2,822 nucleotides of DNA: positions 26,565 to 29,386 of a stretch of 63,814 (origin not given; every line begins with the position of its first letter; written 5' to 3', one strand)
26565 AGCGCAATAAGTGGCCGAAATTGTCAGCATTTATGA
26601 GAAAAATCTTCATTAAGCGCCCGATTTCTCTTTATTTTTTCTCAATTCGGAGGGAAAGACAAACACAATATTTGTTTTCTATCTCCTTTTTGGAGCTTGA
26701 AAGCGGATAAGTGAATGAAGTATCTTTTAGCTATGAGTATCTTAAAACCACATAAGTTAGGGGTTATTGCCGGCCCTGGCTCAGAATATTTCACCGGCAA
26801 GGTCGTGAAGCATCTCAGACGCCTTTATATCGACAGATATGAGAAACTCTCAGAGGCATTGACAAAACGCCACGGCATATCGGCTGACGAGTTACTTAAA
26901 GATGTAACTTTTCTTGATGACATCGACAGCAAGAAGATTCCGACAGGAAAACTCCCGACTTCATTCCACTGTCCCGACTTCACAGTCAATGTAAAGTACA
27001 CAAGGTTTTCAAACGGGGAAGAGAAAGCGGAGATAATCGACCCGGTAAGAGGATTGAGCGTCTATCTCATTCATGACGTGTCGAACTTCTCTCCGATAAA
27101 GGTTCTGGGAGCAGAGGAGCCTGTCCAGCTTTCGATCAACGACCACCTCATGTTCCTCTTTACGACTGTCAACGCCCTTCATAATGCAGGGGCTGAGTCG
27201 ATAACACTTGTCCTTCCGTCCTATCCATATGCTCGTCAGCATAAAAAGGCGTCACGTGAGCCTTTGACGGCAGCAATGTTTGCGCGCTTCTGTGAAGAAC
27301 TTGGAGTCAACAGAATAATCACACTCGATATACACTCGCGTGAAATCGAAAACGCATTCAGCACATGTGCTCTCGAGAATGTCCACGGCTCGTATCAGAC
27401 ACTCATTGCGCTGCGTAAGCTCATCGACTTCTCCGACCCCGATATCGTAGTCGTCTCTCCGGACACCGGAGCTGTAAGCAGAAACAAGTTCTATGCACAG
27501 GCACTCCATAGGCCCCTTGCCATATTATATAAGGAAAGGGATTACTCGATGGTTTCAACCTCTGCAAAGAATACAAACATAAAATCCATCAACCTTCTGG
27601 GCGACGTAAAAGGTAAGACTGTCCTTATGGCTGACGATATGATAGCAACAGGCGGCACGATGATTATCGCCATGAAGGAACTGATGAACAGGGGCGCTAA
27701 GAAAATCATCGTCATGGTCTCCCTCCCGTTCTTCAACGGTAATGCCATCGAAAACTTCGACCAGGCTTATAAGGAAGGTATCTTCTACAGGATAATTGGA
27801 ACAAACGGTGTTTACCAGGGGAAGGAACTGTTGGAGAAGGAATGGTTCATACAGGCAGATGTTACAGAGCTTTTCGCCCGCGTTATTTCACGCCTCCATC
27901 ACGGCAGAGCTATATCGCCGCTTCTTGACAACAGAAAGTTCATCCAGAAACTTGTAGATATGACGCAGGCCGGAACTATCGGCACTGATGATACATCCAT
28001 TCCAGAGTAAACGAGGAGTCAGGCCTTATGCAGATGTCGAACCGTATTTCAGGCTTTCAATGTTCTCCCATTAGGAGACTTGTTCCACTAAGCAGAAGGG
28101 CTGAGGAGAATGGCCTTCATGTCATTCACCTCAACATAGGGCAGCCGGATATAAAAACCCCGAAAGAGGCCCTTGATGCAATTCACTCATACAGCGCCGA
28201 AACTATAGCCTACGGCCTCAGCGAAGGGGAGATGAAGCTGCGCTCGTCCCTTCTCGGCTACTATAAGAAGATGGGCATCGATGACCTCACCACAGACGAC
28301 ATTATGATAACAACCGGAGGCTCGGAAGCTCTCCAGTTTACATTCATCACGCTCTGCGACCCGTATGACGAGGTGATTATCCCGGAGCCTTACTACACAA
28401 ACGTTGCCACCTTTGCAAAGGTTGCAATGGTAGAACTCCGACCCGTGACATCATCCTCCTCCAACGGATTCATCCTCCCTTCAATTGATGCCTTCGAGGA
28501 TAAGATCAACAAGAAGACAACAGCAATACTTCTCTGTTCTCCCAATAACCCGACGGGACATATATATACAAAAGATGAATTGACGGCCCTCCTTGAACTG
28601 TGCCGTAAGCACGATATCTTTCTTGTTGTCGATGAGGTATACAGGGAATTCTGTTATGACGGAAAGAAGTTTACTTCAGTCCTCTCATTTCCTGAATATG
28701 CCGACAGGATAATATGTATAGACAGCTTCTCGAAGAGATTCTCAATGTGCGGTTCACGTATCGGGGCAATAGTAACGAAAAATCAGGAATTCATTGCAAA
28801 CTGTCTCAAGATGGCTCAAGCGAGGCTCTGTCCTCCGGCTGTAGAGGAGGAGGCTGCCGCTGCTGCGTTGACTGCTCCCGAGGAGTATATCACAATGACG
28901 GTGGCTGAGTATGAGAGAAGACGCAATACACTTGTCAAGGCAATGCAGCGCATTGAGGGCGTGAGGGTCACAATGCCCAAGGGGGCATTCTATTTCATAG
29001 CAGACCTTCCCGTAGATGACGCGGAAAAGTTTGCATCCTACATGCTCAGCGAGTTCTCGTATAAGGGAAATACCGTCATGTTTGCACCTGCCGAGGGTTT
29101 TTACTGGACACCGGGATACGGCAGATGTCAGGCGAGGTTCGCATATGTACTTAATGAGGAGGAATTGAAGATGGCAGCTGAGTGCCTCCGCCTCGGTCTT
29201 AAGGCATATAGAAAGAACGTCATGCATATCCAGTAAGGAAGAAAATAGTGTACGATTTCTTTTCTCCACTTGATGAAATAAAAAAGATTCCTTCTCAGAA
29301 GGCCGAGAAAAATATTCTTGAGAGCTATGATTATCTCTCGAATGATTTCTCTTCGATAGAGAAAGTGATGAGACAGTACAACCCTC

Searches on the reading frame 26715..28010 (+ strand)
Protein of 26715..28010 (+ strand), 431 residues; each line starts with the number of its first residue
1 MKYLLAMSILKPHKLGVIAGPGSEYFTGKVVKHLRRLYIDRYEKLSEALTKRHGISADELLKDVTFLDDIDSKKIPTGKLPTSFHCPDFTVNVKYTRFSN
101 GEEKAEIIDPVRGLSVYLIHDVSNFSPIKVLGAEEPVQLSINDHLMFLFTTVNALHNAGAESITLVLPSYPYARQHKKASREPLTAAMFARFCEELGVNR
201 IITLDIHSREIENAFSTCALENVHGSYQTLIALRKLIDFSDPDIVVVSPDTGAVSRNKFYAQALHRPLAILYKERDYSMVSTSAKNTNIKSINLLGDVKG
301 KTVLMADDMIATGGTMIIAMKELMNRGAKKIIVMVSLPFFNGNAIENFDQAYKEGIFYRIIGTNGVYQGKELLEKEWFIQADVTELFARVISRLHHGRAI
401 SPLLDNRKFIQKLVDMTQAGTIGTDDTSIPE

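Call 94: search_protein_families(library=pfam, proteins=[window:26715-28010:+], max_evalue=0.00001)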
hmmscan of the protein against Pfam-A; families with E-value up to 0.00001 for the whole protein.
window:26715-28010:+ (431 aa): 3 families
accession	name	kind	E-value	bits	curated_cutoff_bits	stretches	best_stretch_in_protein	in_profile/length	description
PF13793.12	Pribosyltran_N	-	1.5e-21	76.8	25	1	91-197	25-117/117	N-terminal domain of ribose phosphate pyrophosphokinase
PF00156.33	Pribosyltran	-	2.1e-21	76.3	26.3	1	239-344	21-128/158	Phosphoribosyl transferase domain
PF14572.12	Pribosyl_synth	-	6e-13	49.6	27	1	290-403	73-182/184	Phosphoribosyl synthetase-associated domain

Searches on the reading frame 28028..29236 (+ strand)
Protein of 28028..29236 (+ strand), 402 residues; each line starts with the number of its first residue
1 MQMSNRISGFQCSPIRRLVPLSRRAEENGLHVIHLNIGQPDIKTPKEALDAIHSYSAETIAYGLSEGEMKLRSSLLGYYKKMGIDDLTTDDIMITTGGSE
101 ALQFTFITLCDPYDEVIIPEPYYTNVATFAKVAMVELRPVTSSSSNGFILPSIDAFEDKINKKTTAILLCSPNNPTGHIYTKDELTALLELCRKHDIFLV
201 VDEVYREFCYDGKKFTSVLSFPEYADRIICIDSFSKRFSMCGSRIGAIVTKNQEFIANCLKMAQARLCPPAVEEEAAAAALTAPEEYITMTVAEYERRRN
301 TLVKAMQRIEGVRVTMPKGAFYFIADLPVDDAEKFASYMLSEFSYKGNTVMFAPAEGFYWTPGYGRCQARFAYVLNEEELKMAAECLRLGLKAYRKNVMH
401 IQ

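Call 94: search_protein_families(library=pfam, proteins=[window:28028-29236:+], max_evalue=0.00001)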
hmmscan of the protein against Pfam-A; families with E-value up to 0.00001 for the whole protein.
window:28028-29236:+ (402 aa): 4 families
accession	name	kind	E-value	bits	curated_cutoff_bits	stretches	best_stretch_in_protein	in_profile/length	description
PF00155.27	Aminotran_1_2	-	5e-56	190.9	19.7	1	31-344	2-327/361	Aminotransferase class I and II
PF01053.26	Cys_Met_Meta_PP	-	3.2e-06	26.4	27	1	92-205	70-176/381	Cys/Met metabolism PLP-dependent enzyme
PF01212.27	Beta_elim_lyase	-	7.6e-06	25.9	27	0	91-262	49-222/288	Beta-eliminating lyase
PF01041.23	DegT_DnrJ_EryC1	-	8.1e-06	25.7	19.8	0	95-202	45-145/360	DegT/DnrJ/EryC1/StrS aminotransferase family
